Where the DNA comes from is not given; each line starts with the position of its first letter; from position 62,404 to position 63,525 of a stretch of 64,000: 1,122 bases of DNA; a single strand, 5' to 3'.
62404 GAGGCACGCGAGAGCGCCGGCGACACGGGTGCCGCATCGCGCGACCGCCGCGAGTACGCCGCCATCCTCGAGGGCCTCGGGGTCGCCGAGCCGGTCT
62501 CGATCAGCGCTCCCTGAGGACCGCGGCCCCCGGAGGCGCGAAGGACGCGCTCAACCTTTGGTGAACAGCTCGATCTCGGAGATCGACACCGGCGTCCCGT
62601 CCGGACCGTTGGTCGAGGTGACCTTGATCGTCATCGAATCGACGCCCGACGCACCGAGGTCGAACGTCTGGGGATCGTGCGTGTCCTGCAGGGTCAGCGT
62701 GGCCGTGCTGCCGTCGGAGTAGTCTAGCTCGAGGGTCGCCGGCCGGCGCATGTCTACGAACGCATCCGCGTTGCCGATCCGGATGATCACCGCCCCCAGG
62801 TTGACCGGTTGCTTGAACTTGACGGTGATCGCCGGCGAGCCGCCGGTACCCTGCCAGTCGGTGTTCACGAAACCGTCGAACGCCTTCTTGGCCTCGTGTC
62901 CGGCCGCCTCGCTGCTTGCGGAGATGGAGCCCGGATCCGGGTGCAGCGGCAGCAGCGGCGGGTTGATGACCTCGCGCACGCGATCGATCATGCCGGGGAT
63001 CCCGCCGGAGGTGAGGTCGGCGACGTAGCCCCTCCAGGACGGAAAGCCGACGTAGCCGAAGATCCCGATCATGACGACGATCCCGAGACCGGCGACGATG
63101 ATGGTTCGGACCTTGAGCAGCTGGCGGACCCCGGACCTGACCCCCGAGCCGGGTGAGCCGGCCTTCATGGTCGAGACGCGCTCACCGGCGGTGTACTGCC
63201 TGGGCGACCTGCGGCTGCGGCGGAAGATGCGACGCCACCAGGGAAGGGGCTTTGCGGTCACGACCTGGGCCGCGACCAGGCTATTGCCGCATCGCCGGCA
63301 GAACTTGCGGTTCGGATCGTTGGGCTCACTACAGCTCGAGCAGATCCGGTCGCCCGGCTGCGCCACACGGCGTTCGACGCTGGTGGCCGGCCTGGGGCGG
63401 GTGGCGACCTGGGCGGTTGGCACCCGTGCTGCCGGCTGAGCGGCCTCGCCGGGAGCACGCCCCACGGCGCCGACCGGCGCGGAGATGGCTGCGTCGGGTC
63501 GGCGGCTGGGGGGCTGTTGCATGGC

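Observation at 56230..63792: Lower-GC accessory cluster: three single-pass surface proteins with cytoplasmic zinc ribbons or Ig repeats arranged around a MalT-SARP chimeric regulator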

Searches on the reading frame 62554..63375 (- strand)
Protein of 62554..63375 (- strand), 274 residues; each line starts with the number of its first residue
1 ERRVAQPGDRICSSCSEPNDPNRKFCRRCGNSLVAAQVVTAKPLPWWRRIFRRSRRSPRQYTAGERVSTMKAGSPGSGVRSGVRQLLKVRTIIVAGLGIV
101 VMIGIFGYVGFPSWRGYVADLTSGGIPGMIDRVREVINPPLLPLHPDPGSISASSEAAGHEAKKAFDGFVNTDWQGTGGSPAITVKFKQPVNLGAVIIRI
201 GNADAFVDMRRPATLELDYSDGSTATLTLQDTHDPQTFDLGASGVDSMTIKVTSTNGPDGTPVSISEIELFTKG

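Call 18: find_homologous_proteins(query=window:62554-63375:-)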
Query window:62554-63375:- (274 aa): 106 proteins with E <= 0.001 among 2659 candidates.
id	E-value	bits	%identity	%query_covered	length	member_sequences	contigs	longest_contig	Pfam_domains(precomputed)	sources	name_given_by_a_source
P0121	1.2e-165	568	91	99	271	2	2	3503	PF00754.32,PF13240.12,PF25302.1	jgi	jgi:hypothetical protein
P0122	7.5e-138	476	73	100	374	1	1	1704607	PF00754.32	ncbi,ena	-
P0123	3.6e-129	448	71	100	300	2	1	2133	-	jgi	jgi:ribosomal protein L40E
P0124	4.2e-114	399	64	100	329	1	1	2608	PF13240.12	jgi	jgi:hypothetical protein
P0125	3.3e-108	379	68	88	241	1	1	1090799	PF00754.32,PF25302.1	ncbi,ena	-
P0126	4.3e-106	372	80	75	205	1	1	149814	-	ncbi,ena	-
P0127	6.1e-105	369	59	100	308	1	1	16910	-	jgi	jgi:hypothetical protein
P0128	2.5e-104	367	62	100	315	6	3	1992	-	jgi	jgi:hypothetical protein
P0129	8.5e-101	355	91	63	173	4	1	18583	PF00754.32,PF25302.1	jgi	-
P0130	2.1e-99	350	58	100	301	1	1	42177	PF13240.12,PF24463.2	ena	-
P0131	6.6e-99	349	57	100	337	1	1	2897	PF13240.12,PF24463.2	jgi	jgi:hypothetical protein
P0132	8.6e-99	348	57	100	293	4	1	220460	PF13240.12,PF12773.14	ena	-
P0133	9.8e-98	345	56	98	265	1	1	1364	-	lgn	-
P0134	1.7e-97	344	57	100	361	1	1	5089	PF13240.12,PF24463.2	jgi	-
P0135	5.7e-97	342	58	100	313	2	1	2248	-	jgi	jgi:hypothetical protein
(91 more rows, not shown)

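Call 20: find_related_loci(query=A1, collection=genome_contigs, flank=10000)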
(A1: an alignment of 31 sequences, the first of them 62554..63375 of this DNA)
Query A1 (274 aa) in genome_contigs; peptide patterns used: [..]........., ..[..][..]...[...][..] (x = any residue, [..] = any of these).
379 stretches matched a pattern; 172 encode a relative of the query (tblastn E <= 1e-3); the best 80 are kept; 80 distinct loci.
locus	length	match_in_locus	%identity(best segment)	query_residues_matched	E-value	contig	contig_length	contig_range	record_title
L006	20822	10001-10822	91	1-274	8e-162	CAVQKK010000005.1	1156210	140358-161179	MAG: uncultured Chloroflexia bacterium isolate MFD02416.bin.1.295 genome assembly, contig: contig_3631, whole genome sho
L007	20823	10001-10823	90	1-274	1e-142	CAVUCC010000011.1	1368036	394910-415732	MAG: uncultured Chloroflexia bacterium isolate MFD02923.bin.2.55 genome assembly, contig: contig_6522, whole genome shot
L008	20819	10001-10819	70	1-273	3e-136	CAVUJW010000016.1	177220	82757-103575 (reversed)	MAG: uncultured Chloroflexia bacterium isolate MFD01721.bin.2.170 genome assembly, contig: contig_62902, whole genome sh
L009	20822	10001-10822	73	1-274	5e-136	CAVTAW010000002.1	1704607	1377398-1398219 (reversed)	MAG: uncultured Chloroflexia bacterium isolate MFD02416.bin.2.65 genome assembly, contig: contig_50, whole genome shotgu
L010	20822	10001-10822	70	1-274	7e-135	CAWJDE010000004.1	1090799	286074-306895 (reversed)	MAG: uncultured Chloroflexia bacterium isolate MFD04944.bin.1.58 genome assembly, contig: contig_34444, whole genome sho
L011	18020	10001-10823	80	1-274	1e-120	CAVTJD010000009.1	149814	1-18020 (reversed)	MAG: uncultured Chloroflexia bacterium isolate MFD05684.bin.1.48 genome assembly, contig: contig_65147, whole genome sho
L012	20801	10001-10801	57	1-274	8e-110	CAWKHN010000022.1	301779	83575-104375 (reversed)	MAG: uncultured Chloroflexia bacterium isolate MFD02416.bin.1.50 genome assembly, contig: contig_7698, whole genome shot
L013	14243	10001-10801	59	1-274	7e-108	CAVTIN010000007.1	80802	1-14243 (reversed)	MAG: uncultured Chloroflexia bacterium isolate MFD05684.bin.3.180 genome assembly, contig: contig_36075, whole genome sh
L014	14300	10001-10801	58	1-274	2e-107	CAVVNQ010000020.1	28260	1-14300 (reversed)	MAG: uncultured Chloroflexia bacterium isolate MFD05684.bin.3.391 genome assembly, contig: contig_77734, whole genome sh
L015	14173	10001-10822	54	1-273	1e-97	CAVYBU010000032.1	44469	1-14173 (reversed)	MAG: uncultured Chloroflexia bacterium isolate MFD09779.bin.1.359 genome assembly, contig: contig_92652, whole genome sh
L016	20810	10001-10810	53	1-274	1e-92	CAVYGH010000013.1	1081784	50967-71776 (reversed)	MAG: uncultured Chloroflexia bacterium isolate MFD00392.bin.2.85 genome assembly, contig: contig_5618, whole genome shot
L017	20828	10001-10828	52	1-274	5e-89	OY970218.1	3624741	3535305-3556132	MAG: uncultured Chloroflexia bacterium isolate MFD04716.bin.1.117 genome assembly, chromosome: 1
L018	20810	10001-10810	51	1-274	6e-89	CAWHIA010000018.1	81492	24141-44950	MAG: uncultured Chloroflexia bacterium isolate MFD00392.bin.3.628 genome assembly, contig: contig_51333, whole genome sh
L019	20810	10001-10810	50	1-274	3e-87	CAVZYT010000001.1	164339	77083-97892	MAG: uncultured Chloroflexia bacterium isolate MFD02134.bin.2.143 genome assembly, contig: contig_101688, whole genome s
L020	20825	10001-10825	53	1-273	4e-87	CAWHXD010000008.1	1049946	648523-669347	MAG: uncultured Chloroflexia bacterium isolate MFD02416.bin.2.153 genome assembly, contig: contig_32568, whole genome sh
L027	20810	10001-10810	50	1-274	2e-87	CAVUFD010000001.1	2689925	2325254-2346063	MAG: uncultured Chloroflexia bacterium isolate MFD04944.bin.1.277 genome assembly, contig: contig_11265, whole genome sh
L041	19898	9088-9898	44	1-274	9e-72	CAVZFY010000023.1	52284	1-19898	MAG: uncultured Chloroflexia bacterium isolate MFD05513.bin.2.203 genome assembly, contig: contig_74926, whole genome sh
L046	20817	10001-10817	44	1-273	3e-56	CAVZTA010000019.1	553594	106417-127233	MAG: uncultured Chloroflexia bacterium isolate MFD00392.bin.2.297 genome assembly, contig: contig_9461, whole genome sho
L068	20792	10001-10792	35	3-273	1e-32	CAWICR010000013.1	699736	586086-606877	MAG: uncultured Acidimicrobiaceae bacterium isolate MFD00731.bin.2.65 genome assembly, contig: contig_57029, whole genom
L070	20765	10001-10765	34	7-274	2e-32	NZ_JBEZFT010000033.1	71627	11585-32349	Kribbella sp. NPDC048915 NPDC048915_51_A11.ctg-0033, whole genome shotgun sequence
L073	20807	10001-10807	32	3-273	3e-32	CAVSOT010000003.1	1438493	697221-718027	MAG: uncultured Acidimicrobiaceae bacterium isolate MFD04463.bin.2.232 genome assembly, contig: contig_22184, whole geno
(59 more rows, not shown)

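Call 52: predict_structure(alignment_id=A1)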
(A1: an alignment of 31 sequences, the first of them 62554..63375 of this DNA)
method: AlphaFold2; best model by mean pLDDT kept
length: 274 residues; sequences in the alignment: 31
mean_pLDDT: 81.7   pTM: 0.52
mean pLDDT of the five models: 81.7, 80.8, 79.3, 77.7, 77.5
residues with pLDDT >= 90: 128; 70-90: 75; 50-70: 61; < 50: 10
segments of 3 or more residues with pLDDT < 50: 70-78
pLDDT, mean of each block of 10 residues (from residue 1): 76 88 89 80 74 62 56 47 64 82 74 59 56 71 92 95 83 88 97 96 93 98 97 96 96 96 96 91
secondary structure, 60 per line:
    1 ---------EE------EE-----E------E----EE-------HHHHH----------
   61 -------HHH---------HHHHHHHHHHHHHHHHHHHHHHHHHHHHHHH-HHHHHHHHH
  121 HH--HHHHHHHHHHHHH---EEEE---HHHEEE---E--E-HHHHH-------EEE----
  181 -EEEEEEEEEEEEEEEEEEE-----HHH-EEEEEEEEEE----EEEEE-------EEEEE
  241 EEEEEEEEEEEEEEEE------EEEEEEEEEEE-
elements in order: H46-50 H80-110 H112-122 H125-137 E141-144 E151-153 H162-166 E174-176 E182-200 E210-219 E224-228 E236-256 E263-273

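Call 56: fold_search(model_id=the predicted structure, library=pdb)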
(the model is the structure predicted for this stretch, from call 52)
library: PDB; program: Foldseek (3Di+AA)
matches with E <= 10: 1713; with E <= 0.001: 297
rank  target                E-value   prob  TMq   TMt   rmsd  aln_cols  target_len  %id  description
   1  9gaw_L                2.4e-08  1.00  0.42  0.62   5.3       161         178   14  High-resolution structure of the Anaphase-promoting complex/cyclosome (APC/C) bound to co-activator Cdh1 (released 2024-08-14)
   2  4ui9_L                3.4e-08  1.00  0.41  0.60   4.8       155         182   13  Atomic structure of the human Anaphase-Promoting Complex (released 2015-06-17)
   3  5l9t_L                5.7e-08  1.00  0.42  0.64   4.7       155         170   13  Model of human Anaphase-promoting complex/Cyclosome (APC/C-CDH1) with E2 UBE2S poised for polyubiquitination where UBE (released 2016-10-26)
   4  1gqp_A                6.8e-08  1.00  0.40  0.58   5.3       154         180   14  APC10/DOC1 SUBUNIT OF S. cerevisiae (released 2002-03-15)
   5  1jhj                  8.1e-08  1.00  0.41  0.66   5.7       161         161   14  Crystal structure of the APC10/Doc1 subunit of the human anaphase-promoting complex (released 2001-10-24)
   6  5l9u_L                1.1e-07  1.00  0.41  0.62   4.7       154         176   13  Model of human Anaphase-promoting complex/Cyclosome (APC/C-CDH1) with a cross linked Ubiquitin variant-substrate-UBE2C (released 2016-09-14)
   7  8tar_L                1.3e-07  1.00  0.41  0.59   5.6       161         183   14  APC/C-CDH1-UBE2C-Ubiquitin-CyclinB-NTD (released 2023-09-27)
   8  2v72                  1.4e-07  1.00  0.37  0.71   3.0       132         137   17  The structure of the family 32 CBM from C. perfringens NanJ in complex with galactose (released 2007-08-21)
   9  6q6g_L                1.4e-07  1.00  0.42  0.61   4.7       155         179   13  Cryo-EM structure of the APC/C-Cdc20-Cdk2-cyclinA2-Cks2 complex, the D1 box class (released 2019-09-11)
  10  3nng_A                1.6e-07  1.00  0.39  0.67   3.5       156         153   19  Crystal structure of the F5/8 type C domain of Q5LFR2_BACFN protein from Bacteroides fragilis. Northeast Structural Ge (released 2010-08-18)
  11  3nng_B                1.8e-07  1.00  0.40  0.70   3.0       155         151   20  Crystal structure of the F5/8 type C domain of Q5LFR2_BACFN protein from Bacteroides fragilis. Northeast Structural Ge (released 2010-08-18)
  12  7blg                  1.9e-07  1.00  0.40  0.74   3.0       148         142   21  Structure of CBM BT3015C from Bacteroides thetaiotaomicron in complex with galactose (released 2022-03-02)
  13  5khr_L                1.9e-07  1.00  0.41  0.62   5.5       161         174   14  Model of human Anaphase-promoting complex/Cyclosome complex (APC15 deletion mutant) in complex with the E2 UBE2C/UBCH1 (released 2016-08-24)
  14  4gwi_A                2.3e-07  1.00  0.40  0.70   3.6       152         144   18  His 62 mutant of the lectin binding domain of lectinolysin complexed with Lewis y (released 2012-11-21)
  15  5g04_L                2.8e-07  1.00  0.42  0.61   5.4       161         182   14  Structure of the human APC-Cdc20-Hsl1 complex (released 2016-05-25)
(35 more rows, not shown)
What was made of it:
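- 62551..64000 (-): Gene iv (g4), a CisA (Sco4242)-family membrane adaptor, 5'-truncated by the window edge. Discoidin/CBM32-like outside domain (62554-62928), TM helix (63037-63111), membrane-proximal zinc ribbon (63268-63354), Pro-rich linker running to base 64000. The N-terminal ribbon and the start codon lie beyond the window. AF2 plus Foldseek give a CBM32/F5-8C/APC10 fold (calls 52, 56).
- On CisA (Sco4242) family - tested for g4: AF2 pLDDT >90 and Foldseek hits to CBM32/F5-8C (calls 52, 56).
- Checked: The gene iv domain was confirmed as a CBM32/F5-8C jelly roll by an AF2 model (C-terminal domain pLDDT >90) and Foldseek (calls 52, 56).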

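Call 58: search_protein_families(library=pfam, proteins=[L016:15616-17202:+, L027:17110-18699:+, L041:14717-16327:+, L046:15413-16954:+, L068:5509-6999:-, L068:16545-18116:+, L070:13968-15329:+, L073:12995-14527:+], max_evalue=0.01)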
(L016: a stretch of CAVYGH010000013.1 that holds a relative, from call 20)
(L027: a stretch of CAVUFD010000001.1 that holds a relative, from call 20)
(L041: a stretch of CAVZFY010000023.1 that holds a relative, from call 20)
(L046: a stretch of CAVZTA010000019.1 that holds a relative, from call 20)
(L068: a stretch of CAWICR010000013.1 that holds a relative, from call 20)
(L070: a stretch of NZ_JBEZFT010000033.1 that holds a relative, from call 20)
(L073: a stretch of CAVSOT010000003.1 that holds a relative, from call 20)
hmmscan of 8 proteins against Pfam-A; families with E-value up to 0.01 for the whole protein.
L016:15616-17202:+ (528 aa): 1 family
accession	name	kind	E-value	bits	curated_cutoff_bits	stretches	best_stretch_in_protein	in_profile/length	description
PF22067.2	Cep192_D3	-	0.0026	18.2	27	0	16-75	15-73/99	Cep192 domain 3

L027:17110-18699:+ (529 aa): 1 family
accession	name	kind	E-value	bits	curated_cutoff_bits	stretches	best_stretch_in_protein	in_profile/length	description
PF11614.14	FixG_C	-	0.0054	17.3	25.6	0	131-198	37-102/119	IG-like fold at C-terminal of FixG, putative oxidoreductase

L041:14717-16327:+ (536 aa): 2 families
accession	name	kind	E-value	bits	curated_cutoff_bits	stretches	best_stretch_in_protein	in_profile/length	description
PF22067.2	Cep192_D3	-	0.00011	22.7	27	1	17-77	16-75/99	Cep192 domain 3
PF11614.14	FixG_C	-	0.0024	18.4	25.6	0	23-100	36-111/119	IG-like fold at C-terminal of FixG, putative oxidoreductase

L046:15413-16954:+ (513 aa): 1 family
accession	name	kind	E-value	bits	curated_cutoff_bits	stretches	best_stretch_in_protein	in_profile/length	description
PF22067.2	Cep192_D3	-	0.0025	18.3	27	0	12-82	11-80/99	Cep192 domain 3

L068:5509-6999:- (496 aa): 1 family
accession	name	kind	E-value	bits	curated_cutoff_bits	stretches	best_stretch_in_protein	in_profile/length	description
PF12911.12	OppC_N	-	0.0043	17.3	23.9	0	293-320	15-42/53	N-terminal TM domain of oligopeptide transport permease C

L068:16545-18116:+ (523 aa): 0 families

L070:13968-15329:+ (453 aa): 1 family
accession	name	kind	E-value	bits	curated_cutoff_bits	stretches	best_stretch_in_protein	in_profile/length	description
PF23619.1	Ig_VWA7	-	0.0043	17.7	27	0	6-76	4-73/104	VWA7 Ig-like domain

L073:12995-14527:+ (510 aa): 0 families

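Call 71: search_protein_families(library=pfam, proteins=[L006:122-2059:+, L006:2072-2554:+, L006:2568-3302:+, L006:3315-5006:+, L006:5819-7762:+, L006:7765-8319:+], max_evalue=0.01)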
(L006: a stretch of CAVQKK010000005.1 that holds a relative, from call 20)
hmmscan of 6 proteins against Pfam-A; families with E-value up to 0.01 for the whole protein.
L006:122-2059:+ (646 aa): 0 families

L006:2072-2554:+ (161 aa): 1 family
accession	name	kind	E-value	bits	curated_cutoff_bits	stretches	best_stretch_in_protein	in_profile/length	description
PF06841.18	Phage_T4_gp19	-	1.1e-24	87.2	28.2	1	23-137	17-133/134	T4-like virus tail tube protein gp19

L006:2568-3302:+ (245 aa): 2 families
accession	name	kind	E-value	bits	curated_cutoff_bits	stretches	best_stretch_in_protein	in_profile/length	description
PF19266.4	CIS_tube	-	1.5e-22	80.5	27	1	41-172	23-152/158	Contractile injection system tube protein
PF01476.26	LysM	-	5.3e-06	26.7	20.9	1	193-236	4-43/43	LysM domain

L006:3315-5006:+ (564 aa): 7 families
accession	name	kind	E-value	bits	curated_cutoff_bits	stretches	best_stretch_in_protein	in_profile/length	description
PF04717.18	Phage_base_V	-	5.7e-28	97.5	23.8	1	377-450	2-75/75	Type VI secretion system/phage-baseplate injector OB domain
PF05954.17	Phage_GPD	-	9.3e-11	41.9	30.1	1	62-339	28-302/305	Phage tail baseplate hub (GPD)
PF24032.1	YQBQ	-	1.1e-06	28.7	27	1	103-163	62-122/294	YQBQ-like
PF20093.5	DUF6484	-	0.00053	21.1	27.6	1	390-447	11-59/61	Domain of unknown function (DUF6484)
PF10106.14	DUF2345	-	0.0018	18.5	30.7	1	511-558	62-110/151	Uncharacterized protein conserved in bacteria (DUF2345)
PF12059.13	DUF3540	-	0.0031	17.9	27.9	0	508-562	57-112/199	Protein of unknown function (DUF3540)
PF04790.18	Sarcoglycan_1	-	0.0043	16.8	32.5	1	476-564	124-222/259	Sarcoglycan complex subunit protein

L006:5819-7762:+ (648 aa): 1 family
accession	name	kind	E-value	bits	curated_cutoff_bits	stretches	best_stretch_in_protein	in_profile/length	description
PF04865.19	Baseplate_J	-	5.9e-13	49.1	21.1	1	398-572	75-239/255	Baseplate J-like protein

L006:7765-8319:+ (185 aa): 1 family
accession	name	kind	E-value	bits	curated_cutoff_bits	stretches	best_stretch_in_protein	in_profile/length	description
PF09684.15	Tail_P2_I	-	5e-15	56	20.6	1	36-168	9-138/139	Phage tail protein (Tail_P2_I)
